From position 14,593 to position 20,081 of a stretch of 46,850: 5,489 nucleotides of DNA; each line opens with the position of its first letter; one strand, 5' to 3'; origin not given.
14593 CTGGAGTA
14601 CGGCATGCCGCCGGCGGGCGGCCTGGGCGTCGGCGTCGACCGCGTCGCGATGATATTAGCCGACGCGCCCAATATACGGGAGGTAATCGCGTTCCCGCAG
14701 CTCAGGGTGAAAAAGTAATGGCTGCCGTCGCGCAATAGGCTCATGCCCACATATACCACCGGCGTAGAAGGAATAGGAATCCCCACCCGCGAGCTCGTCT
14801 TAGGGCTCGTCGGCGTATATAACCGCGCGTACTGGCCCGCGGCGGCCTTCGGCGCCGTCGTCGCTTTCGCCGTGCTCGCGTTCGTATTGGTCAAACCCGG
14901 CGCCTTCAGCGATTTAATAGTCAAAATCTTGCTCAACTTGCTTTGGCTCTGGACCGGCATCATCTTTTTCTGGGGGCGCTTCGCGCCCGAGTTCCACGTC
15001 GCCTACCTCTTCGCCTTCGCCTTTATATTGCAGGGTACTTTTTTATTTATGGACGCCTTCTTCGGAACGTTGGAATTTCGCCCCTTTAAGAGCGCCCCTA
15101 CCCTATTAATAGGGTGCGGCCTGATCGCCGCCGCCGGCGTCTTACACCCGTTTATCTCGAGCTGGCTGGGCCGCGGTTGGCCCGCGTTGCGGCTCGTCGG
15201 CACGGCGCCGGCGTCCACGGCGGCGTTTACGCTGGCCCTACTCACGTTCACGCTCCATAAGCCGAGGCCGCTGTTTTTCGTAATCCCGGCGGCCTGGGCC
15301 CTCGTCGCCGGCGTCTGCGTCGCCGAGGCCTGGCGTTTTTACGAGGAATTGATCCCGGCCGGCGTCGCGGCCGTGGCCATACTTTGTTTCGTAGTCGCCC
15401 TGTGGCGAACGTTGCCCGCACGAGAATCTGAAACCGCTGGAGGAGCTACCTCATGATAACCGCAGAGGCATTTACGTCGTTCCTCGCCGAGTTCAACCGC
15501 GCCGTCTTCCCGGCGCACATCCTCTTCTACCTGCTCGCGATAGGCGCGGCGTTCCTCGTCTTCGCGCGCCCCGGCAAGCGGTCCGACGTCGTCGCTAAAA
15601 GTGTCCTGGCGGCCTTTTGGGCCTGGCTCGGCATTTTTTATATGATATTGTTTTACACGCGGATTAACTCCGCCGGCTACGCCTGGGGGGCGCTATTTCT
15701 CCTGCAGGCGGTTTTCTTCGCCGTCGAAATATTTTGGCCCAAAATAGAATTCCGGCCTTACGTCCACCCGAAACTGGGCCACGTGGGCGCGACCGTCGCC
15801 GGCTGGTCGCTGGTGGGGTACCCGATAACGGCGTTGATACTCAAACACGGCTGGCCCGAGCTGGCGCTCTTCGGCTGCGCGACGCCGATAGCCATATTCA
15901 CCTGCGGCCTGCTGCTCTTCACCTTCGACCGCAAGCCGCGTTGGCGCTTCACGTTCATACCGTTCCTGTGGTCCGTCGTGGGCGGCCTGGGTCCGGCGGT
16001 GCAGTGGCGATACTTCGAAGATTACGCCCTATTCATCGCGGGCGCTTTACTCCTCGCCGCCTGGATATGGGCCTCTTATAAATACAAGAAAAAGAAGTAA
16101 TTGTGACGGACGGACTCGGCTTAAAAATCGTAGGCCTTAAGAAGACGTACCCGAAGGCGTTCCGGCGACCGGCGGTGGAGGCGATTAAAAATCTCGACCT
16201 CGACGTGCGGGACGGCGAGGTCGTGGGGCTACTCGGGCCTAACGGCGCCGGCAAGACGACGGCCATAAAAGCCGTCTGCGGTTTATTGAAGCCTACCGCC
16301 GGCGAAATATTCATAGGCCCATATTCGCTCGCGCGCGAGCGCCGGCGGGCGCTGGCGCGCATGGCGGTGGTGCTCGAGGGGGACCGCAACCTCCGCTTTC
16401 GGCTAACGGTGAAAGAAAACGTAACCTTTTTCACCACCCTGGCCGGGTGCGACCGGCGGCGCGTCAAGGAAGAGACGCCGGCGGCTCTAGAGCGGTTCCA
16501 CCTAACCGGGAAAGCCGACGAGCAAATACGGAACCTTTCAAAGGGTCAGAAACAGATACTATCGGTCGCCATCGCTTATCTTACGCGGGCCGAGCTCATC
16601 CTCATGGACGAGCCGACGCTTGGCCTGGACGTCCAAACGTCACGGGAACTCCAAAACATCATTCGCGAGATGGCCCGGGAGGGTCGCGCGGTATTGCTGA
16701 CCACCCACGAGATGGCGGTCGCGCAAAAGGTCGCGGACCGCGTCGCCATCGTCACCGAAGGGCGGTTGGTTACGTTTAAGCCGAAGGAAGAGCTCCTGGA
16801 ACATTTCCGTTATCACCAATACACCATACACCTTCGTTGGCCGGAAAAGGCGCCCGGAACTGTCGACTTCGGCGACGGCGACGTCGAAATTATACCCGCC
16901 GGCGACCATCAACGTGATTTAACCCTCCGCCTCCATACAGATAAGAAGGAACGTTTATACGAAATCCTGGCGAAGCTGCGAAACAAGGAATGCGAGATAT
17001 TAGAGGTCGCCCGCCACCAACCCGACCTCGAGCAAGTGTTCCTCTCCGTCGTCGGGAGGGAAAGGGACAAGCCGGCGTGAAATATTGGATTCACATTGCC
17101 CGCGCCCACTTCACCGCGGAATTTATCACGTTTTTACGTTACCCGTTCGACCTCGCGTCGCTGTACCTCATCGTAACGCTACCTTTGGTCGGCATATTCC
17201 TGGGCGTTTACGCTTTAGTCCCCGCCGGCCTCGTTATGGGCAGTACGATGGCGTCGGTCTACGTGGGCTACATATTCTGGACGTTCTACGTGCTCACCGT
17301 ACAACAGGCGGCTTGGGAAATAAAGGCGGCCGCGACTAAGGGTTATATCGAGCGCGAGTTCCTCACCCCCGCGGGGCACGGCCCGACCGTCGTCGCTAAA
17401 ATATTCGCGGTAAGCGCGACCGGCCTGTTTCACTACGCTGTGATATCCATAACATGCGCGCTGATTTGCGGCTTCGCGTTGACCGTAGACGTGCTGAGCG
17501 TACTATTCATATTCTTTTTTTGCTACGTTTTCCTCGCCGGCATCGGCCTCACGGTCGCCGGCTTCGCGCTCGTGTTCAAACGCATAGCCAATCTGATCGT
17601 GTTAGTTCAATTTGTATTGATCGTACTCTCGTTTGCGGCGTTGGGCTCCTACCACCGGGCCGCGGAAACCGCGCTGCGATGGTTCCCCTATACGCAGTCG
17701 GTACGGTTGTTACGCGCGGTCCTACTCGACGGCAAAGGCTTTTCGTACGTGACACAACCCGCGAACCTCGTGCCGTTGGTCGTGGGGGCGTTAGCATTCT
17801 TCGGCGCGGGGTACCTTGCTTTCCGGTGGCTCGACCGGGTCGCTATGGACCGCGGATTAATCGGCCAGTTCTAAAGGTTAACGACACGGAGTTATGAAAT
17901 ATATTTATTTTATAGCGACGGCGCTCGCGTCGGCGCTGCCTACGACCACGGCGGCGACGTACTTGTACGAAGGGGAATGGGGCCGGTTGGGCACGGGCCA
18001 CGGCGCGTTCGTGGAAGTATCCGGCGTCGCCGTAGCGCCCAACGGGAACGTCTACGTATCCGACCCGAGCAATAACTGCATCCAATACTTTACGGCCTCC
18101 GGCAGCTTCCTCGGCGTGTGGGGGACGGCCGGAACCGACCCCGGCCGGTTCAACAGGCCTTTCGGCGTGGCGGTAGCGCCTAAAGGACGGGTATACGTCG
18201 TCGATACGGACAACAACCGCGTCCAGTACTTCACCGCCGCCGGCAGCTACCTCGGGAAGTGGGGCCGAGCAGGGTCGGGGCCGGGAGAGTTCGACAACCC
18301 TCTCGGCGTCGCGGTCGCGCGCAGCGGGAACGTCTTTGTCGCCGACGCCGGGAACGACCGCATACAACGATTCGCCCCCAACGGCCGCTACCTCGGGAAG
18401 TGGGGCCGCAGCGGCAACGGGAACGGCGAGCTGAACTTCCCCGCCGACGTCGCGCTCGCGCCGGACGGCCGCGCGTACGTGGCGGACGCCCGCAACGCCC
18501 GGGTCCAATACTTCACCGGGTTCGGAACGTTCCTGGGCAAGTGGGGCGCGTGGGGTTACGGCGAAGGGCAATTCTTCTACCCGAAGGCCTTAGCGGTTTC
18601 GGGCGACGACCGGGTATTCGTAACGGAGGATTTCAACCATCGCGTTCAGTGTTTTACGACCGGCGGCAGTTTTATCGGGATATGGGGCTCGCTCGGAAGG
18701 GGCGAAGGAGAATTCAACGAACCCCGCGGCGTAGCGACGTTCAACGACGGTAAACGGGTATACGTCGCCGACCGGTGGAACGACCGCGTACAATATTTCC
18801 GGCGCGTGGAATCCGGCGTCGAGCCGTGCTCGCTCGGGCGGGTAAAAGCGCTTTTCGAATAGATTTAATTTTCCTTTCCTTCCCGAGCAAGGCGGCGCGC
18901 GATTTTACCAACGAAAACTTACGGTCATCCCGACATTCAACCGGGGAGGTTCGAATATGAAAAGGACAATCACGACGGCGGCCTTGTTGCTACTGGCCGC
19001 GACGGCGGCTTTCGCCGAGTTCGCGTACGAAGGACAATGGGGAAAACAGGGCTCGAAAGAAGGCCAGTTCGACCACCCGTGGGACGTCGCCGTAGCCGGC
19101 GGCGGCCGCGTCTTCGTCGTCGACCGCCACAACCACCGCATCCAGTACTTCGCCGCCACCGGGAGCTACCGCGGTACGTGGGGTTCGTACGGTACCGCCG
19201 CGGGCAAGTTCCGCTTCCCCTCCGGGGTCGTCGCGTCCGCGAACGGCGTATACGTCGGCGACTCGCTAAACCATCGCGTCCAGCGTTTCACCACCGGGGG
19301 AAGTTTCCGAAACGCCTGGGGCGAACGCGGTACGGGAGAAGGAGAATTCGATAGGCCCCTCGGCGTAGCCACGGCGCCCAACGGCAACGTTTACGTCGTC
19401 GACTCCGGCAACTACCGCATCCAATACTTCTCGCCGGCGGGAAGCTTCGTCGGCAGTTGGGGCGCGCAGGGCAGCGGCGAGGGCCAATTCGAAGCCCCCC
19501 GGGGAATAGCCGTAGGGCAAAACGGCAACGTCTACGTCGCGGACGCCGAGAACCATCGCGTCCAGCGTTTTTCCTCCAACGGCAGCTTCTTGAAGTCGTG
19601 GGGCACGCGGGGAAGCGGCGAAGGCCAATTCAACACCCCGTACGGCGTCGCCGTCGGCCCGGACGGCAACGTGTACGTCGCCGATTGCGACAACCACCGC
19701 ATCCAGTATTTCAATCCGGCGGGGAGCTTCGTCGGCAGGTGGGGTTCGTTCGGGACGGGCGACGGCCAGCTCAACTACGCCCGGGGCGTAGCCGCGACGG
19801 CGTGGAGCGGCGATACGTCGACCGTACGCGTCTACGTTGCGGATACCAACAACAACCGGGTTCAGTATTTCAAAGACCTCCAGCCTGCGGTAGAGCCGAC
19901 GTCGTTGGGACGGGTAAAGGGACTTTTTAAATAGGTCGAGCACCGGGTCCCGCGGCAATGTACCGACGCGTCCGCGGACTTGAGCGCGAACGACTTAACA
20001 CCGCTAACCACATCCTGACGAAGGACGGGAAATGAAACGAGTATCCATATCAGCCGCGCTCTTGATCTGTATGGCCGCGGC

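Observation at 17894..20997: Shared C-terminal tail of about 14 residues on three NHL proteins and on the Sec-candidate protein: possible unrecognised sorting or anchoring signal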

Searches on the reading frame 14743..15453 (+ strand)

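Call 66: search_protein_families(library=pfam, proteins=[window:14743-15453:+], max_evalue=0.01)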
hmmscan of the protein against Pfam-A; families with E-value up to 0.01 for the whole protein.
window:14743-15453:+ (237 aa): 1 family
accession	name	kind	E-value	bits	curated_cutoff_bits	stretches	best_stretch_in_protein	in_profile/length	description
PF19540.4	DUF6064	-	5.8e-25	88.9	27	1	22-216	7-199/210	Family of unknown function (DUF6064)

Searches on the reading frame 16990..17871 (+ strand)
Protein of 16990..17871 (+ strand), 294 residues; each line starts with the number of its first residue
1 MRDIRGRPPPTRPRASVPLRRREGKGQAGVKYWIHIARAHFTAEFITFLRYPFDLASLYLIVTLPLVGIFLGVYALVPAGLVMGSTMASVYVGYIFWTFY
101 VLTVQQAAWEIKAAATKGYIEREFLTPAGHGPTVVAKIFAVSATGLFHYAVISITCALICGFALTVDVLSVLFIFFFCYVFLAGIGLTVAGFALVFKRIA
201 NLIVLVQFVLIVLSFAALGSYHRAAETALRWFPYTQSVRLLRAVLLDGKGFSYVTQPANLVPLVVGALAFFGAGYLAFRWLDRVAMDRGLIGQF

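Call 53: search_protein_families(library=pfam, proteins=[window:16990-17871:+], max_evalue=0.001)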
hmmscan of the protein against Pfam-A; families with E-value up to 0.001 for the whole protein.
window:16990-17871:+ (294 aa): 1 family
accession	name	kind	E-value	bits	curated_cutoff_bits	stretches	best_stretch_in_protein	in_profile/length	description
PF12698.13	ABC2_membrane_3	-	6.9e-07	29.1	31.6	1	86-275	159-346/347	ABC-2 family transporter protein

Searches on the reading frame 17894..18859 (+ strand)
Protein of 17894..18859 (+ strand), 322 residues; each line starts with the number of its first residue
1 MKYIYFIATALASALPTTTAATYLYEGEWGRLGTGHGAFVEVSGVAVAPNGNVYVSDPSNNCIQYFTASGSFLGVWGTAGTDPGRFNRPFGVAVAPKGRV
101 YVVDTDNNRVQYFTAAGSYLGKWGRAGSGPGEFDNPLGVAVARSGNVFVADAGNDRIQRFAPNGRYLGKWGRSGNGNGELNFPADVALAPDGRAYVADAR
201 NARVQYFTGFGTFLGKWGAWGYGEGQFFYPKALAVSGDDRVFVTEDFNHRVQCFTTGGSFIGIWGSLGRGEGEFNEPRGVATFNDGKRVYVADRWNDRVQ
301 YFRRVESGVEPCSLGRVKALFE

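Call 10: search_protein_families(library=ncbifam, proteins=[window:17894-18859:+], max_evalue=1)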
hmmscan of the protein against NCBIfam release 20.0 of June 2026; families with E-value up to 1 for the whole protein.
window:17894-18859:+ (322 aa): 7 families
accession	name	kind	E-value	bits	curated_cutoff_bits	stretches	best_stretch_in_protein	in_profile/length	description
NF035926.1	scyF_NHL_VPEP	equivalog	3.6e-55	187.6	350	3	30-125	189-285/376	scytonemin biosynthesis PEP-CTERM protein ScyF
NF033206.1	ScyE_fam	subfamily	3.6e-13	49.8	80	2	38-104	251-319/333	ScyD/ScyE family protein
TIGR02604.1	Piru_Ver_Nterm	subfamily_domain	2.5e-06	27.1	122.2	1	145-204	282-344/367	PVC-type heme-binding CxxCH protein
NF047780.1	LIC12708_fam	subfamily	0.0012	17.8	150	1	50-177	66-178/391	LIC_12708 family protein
TIGR03866.1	PQQ_ABC_repeats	subfamily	0.0052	15.9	287.3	0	276-302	42-68/310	PQQ-dependent catabolism-associated beta-propeller protein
TIGR02276.1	beta_rpt_yvtn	repeat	0.081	12.9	27.85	0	285-299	2-16/42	beta-propeller repeat protein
NF000022.1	stregra_B_VgbA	exception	0.13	11.4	600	0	43-117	60-129/299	streptogramin B lyase Vgb(A)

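Call 11: search_protein_families(library=pfam, proteins=[window:17894-18859:+], max_evalue=0.1)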
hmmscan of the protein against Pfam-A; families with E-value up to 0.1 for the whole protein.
window:17894-18859:+ (322 aa): 12 families
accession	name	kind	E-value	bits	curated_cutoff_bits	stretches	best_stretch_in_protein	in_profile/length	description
PF01436.27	NHL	-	1.4e-39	132.6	20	6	86-111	1-26/28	NHL repeat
PF17170.10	DUF5128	-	4e-13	49.7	22.9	1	97-161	53-118/321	6-bladed beta-propeller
PF25021.1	TEN_NHL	-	1e-10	41.6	27.1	0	178-205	327-354/357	Teneurin NHL domain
PF02393.21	US22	-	1.3e-10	41.9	35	0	75-110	66-102/124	US22 like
PF08450.18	SGL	-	2.2e-08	34.5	26.3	1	96-170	143-220/246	SMP-30/Gluconolactonase/LRE-like region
PF13449.12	Phytase-like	-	0.00024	21.6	27.6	0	138-170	72-104/284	Esterase-like activity of phytase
PF06739.17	SBBP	-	0.00042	20.6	20.5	0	32-55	5-28/38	Beta-propeller repeat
PF24684.1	Vgb_lyase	-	0.00051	19.4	50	0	45-117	60-127/290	Virginiamycin B lyase family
PF20067.5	SSL_N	-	0.003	17.8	18.9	0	183-199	23-39/46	Strictosidine synthase-like, N-terminal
PF16288.11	DUF4934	-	0.0061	17.1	27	0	52-121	35-102/102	Domain of unknown function (DUF4934)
PF23500.1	DUF7133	-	0.021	14.6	27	0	87-108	329-350/385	Domain of unknown function (DUF7133)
PF10282.15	Lactonase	-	0.035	13.7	21.7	0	275-305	291-321/344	Lactonase, 7-bladed beta-propeller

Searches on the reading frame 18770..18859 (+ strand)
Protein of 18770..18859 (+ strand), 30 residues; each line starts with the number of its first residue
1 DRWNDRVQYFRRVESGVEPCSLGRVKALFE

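Call 58: search_protein_families(library=ncbifam, proteins=[window:18770-18859:+], max_evalue=10)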
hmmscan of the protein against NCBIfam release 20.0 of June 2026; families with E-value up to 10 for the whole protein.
seq(30 aa): 0 families

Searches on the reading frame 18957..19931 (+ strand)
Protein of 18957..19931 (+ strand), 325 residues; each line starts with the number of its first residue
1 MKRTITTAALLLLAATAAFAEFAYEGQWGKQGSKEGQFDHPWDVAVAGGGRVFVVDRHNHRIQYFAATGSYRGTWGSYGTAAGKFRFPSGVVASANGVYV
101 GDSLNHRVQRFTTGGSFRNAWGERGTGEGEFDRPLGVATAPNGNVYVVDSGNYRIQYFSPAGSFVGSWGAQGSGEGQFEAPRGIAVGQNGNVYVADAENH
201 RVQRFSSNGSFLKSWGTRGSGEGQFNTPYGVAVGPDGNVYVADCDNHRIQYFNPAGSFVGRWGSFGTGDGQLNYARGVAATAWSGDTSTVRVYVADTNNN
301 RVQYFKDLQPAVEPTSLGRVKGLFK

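Call 10: search_protein_families(library=ncbifam, proteins=[window:18957-19931:+], max_evalue=1)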
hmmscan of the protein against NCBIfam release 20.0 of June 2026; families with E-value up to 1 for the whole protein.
window:18957-19931:+ (325 aa): 7 families
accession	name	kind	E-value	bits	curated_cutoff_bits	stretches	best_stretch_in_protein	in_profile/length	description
NF035926.1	scyF_NHL_VPEP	equivalog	1.5e-55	188.9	350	3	116-217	183-285/376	scytonemin biosynthesis PEP-CTERM protein ScyF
NF033206.1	ScyE_fam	subfamily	5.6e-09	36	80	2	179-201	8-30/333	ScyD/ScyE family protein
NF047780.1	LIC12708_fam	subfamily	1.2e-08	34.3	150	3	152-214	155-219/391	LIC_12708 family protein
TIGR02604.1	Piru_Ver_Nterm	subfamily_domain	0.0006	19.3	122.2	1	227-249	322-344/367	PVC-type heme-binding CxxCH protein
NF053768.1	CIS12_fam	equivalog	0.00067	18.4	860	1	42-204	47-194/715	CIS12 family contractile injection system protein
NF000022.1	stregra_B_VgbA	exception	0.0011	18.2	600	0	179-210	99-130/299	streptogramin B lyase Vgb(A)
TIGR01024.1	rplS_bact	equivalog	0.2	11.8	90.7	0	283-306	21-44/114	50S ribosomal protein L19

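Call 11: search_protein_families(library=pfam, proteins=[window:18957-19931:+], max_evalue=0.1)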
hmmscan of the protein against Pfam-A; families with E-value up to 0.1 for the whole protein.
window:18957-19931:+ (325 aa): 12 families
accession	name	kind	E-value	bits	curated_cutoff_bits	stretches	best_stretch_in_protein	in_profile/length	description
PF01436.27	NHL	-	1.5e-48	160.9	20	6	181-205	4-28/28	NHL repeat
PF25021.1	TEN_NHL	-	1.1e-12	48.1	27.1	2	176-201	139-164/357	Teneurin NHL domain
PF08450.18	SGL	-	9.4e-12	45.5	26.3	2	179-215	184-220/246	SMP-30/Gluconolactonase/LRE-like region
PF02393.21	US22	-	1.2e-08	35.5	35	0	34-67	73-107/124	US22 like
PF22701.2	Mala_s_1-like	-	4.4e-08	33.5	27.5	1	140-255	48-159/195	Mal s 1 allergenic protein-like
PF17170.10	DUF5128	-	7.2e-08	32.4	22.9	1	142-212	53-125/321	6-bladed beta-propeller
PF24684.1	Vgb_lyase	-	1.1e-07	31.5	50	1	133-257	14-128/290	Virginiamycin B lyase family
PF23500.1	DUF7133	-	6.4e-06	26.1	27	0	227-250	330-353/385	Domain of unknown function (DUF7133)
PF13449.12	Phytase-like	-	2.2e-05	24.9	27.6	0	183-217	72-106/284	Esterase-like activity of phytase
PF06739.17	SBBP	-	2.6e-05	24.5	20.5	0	181-195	15-29/38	Beta-propeller repeat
PF01731.26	Arylesterase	-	0.00068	20.2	21.3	0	80-110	48-80/86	Arylesterase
PF20067.5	SSL_N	-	0.0097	16.2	18.9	0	230-243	25-38/46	Strictosidine synthase-like, N-terminal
